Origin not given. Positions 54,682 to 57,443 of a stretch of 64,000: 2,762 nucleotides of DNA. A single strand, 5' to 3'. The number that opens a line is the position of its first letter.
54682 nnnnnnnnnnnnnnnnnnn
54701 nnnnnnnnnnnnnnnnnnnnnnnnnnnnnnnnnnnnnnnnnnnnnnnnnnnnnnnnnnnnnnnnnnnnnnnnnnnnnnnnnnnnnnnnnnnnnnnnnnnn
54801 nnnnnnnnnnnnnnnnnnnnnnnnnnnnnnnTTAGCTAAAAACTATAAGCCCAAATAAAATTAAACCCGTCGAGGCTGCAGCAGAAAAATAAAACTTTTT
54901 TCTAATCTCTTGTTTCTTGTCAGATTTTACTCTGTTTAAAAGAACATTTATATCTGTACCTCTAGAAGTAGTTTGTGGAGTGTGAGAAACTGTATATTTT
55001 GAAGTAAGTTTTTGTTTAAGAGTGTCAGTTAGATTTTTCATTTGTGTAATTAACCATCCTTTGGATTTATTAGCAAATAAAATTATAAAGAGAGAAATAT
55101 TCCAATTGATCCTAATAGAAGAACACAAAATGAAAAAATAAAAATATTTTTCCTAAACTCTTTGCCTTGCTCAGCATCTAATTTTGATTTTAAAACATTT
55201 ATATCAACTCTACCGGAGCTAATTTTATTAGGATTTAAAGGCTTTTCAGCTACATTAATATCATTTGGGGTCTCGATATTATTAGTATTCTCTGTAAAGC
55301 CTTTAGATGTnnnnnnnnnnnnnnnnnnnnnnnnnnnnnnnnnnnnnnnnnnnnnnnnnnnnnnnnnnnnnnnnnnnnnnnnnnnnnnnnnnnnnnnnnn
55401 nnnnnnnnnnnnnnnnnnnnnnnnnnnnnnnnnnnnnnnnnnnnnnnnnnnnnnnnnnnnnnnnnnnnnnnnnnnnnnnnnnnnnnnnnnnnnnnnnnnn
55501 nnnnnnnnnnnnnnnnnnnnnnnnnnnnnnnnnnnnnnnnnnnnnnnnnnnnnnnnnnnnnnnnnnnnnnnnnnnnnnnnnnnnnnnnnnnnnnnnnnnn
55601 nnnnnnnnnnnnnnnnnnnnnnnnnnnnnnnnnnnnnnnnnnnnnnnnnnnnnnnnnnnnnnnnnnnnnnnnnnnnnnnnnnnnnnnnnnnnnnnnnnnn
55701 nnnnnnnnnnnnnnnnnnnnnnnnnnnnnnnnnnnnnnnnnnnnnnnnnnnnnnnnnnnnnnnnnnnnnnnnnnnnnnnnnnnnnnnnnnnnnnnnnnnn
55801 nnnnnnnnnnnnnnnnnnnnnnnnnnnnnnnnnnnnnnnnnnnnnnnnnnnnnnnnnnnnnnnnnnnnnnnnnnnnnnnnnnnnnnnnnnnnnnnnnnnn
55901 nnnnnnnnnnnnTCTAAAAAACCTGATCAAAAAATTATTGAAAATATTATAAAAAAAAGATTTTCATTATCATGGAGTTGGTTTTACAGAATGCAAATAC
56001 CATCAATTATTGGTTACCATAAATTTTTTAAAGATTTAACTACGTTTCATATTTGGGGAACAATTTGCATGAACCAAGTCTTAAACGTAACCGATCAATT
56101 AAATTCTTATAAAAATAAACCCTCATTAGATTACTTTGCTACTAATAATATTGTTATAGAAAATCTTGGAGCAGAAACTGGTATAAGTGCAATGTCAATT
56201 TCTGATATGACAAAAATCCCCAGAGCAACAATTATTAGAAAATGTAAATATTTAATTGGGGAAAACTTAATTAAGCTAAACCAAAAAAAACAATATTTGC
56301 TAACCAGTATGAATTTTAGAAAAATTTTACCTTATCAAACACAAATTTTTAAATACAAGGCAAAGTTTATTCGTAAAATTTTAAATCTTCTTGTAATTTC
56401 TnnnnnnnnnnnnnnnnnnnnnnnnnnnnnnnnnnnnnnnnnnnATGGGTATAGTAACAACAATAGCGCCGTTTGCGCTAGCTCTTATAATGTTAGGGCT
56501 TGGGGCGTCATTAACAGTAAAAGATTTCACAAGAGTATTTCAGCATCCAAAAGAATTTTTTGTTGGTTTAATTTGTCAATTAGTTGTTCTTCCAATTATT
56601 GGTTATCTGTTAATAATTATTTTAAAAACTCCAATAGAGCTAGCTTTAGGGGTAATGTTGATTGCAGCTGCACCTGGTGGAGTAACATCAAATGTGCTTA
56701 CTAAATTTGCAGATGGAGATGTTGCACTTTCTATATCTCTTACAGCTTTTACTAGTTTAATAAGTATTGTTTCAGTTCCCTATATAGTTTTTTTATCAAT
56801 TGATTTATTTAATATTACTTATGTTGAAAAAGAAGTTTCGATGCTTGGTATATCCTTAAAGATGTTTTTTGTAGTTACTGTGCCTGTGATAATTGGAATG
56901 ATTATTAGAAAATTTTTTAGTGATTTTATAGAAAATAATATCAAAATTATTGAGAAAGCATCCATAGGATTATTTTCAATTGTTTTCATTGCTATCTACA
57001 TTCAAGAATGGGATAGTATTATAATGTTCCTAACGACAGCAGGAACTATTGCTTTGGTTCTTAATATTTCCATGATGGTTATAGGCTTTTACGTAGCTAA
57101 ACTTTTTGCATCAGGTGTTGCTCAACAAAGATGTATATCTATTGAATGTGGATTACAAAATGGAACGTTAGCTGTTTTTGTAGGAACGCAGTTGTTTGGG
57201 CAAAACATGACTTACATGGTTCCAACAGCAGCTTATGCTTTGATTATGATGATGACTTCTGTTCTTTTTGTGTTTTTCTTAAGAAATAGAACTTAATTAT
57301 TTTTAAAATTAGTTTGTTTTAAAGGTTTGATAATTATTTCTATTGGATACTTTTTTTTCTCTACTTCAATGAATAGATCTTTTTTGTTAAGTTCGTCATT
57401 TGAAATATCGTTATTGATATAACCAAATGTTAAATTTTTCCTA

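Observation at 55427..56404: Internally duplicated double winged-HTH protein, divergent from the micro-protein pair: candidate undescribed regulatory system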

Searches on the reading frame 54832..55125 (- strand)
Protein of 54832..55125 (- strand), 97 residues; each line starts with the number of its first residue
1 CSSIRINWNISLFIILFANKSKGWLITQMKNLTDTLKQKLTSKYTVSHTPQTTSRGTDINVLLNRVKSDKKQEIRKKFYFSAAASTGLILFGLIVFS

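Call 4: search_protein_families(library=pfam, proteins=[window:54832-55125:-], max_evalue=1)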
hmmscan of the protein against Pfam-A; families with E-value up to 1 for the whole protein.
window:54832-55125:- (97 aa): 2 families
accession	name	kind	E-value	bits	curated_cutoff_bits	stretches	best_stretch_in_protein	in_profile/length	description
PF09716.15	ETRAMP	-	0.04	14.4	29.1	0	68-94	44-70/81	Malarial early transcribed membrane protein (ETRAMP)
PF22977.2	WHD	-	0.11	12.5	27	1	34-85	121-172/221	Winged helix domain, variant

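Call 5: search_protein_families(library=ncbifam, proteins=[window:54832-55125:-], max_evalue=1)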
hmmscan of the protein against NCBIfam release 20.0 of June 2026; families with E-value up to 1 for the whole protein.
window:54832-55125:- (97 aa): 0 families

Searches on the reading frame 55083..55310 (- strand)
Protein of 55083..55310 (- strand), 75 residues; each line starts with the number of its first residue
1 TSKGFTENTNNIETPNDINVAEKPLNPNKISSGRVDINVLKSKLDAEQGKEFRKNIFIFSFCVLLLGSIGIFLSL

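Call 4: search_protein_families(library=pfam, proteins=[window:55083-55310:-], max_evalue=1)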
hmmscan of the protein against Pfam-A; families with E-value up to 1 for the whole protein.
window:55083-55310:- (75 aa): 1 family
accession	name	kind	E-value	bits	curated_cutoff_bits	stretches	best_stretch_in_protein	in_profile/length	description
PF15650.12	Tox-REase-9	-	0.028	15.1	27.3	1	12-54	41-83/88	Restriction endonuclease fold toxin 9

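Call 5: search_protein_families(library=ncbifam, proteins=[window:55083-55310:-], max_evalue=1)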
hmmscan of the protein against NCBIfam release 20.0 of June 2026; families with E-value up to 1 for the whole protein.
window:55083-55310:- (75 aa): 0 families

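Call 41: find_homologous_proteins(query=window:55083-55310:-, max_evalue=0.01)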
Query window:55083-55310:- (75 aa): 1459 proteins with E <= 0.01 among 1478 candidates; the best 120 are listed.
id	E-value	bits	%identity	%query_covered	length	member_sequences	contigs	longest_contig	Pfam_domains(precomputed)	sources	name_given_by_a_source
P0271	8.5e-39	148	95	100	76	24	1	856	-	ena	-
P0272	4.3e-38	146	93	100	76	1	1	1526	-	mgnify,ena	mgnify:CR=1 FL=1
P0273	5.5e-38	145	92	100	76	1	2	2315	-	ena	-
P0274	7.6e-38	145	92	100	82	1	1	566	-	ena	-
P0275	8.2e-38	145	91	100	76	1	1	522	-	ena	-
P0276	8.2e-38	145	92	100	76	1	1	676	-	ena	-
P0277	1.1e-37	144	88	100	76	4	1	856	-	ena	-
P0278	1.3e-37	144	92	100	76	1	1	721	-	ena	-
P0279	1.3e-37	144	92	99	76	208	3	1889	-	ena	-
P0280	1.3e-37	144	92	100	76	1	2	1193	-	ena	-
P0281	1.6e-37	144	92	100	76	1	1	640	-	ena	-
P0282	1.7e-37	144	92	100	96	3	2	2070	-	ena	-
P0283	1.8e-37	144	92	100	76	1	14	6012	-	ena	-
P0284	1.9e-37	144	89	100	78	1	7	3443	-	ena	-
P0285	1.9e-37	144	89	100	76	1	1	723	-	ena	-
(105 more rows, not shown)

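Call 71: search_protein_families(library=padloc, proteins=[window:55083-55310:-], max_evalue=1)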
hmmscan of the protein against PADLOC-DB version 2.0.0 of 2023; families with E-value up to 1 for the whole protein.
window:55083-55310:- (75 aa): 0 families

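Call 72: search_protein_families(library=phrogs, proteins=[window:55083-55310:-], max_evalue=1)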
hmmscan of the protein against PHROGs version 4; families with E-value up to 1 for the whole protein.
window:55083-55310:- (75 aa): 0 families

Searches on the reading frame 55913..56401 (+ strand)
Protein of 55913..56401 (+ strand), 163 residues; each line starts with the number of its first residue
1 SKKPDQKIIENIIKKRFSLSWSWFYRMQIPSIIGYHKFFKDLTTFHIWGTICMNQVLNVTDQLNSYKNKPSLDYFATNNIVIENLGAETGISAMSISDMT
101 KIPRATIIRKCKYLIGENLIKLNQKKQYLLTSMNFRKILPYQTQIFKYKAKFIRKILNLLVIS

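Call 83: search_protein_families(library=pfam, proteins=[window:55913-56401:+], max_evalue=0.1)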
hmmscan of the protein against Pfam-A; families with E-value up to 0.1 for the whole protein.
seq(163 aa): 1 family
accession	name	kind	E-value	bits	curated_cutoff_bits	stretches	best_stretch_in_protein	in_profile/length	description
PF18201.7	PIH1_CS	-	0.0069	17.3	23.3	1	101-159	39-93/100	PIH1 CS-like domain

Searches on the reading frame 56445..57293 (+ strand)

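Call 4: search_protein_families(library=pfam, proteins=[window:56445-57293:+], max_evalue=1)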
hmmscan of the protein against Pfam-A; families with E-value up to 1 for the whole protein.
window:56445-57293:+ (283 aa): 4 families
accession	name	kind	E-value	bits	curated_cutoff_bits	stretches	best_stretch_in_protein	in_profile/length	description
PF01758.21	SBF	-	4.1e-37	128.2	24.3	1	10-192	2-188/191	Sodium Bile acid symporter family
PF13593.11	SBF_like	-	8e-16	58.7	25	1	9-280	34-312/313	SBF-like CPA transporter family (DUF4137)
PF03547.23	Mem_trans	-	0.0007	18.7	25.7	1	5-114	234-342/343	Membrane transport protein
PF09569.16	RE_ScaI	-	0.24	11.6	25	1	182-227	30-75/192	ScaI restriction endonuclease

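Call 5: search_protein_families(library=ncbifam, proteins=[window:56445-57293:+], max_evalue=1)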
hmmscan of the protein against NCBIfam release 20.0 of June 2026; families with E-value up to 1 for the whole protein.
window:56445-57293:+ (283 aa): 2 families
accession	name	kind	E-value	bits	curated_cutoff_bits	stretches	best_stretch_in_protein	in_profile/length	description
TIGR00841.1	bass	subfamily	6.3e-53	180.1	326.3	1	5-279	37-304/321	bile acid:sodium symporter family transporter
NF047939.1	PantTportPanS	equivalog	2.4e-29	102.9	400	1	9-270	34-287/299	ketopantoate/pantoate/pantothenate transporter PanS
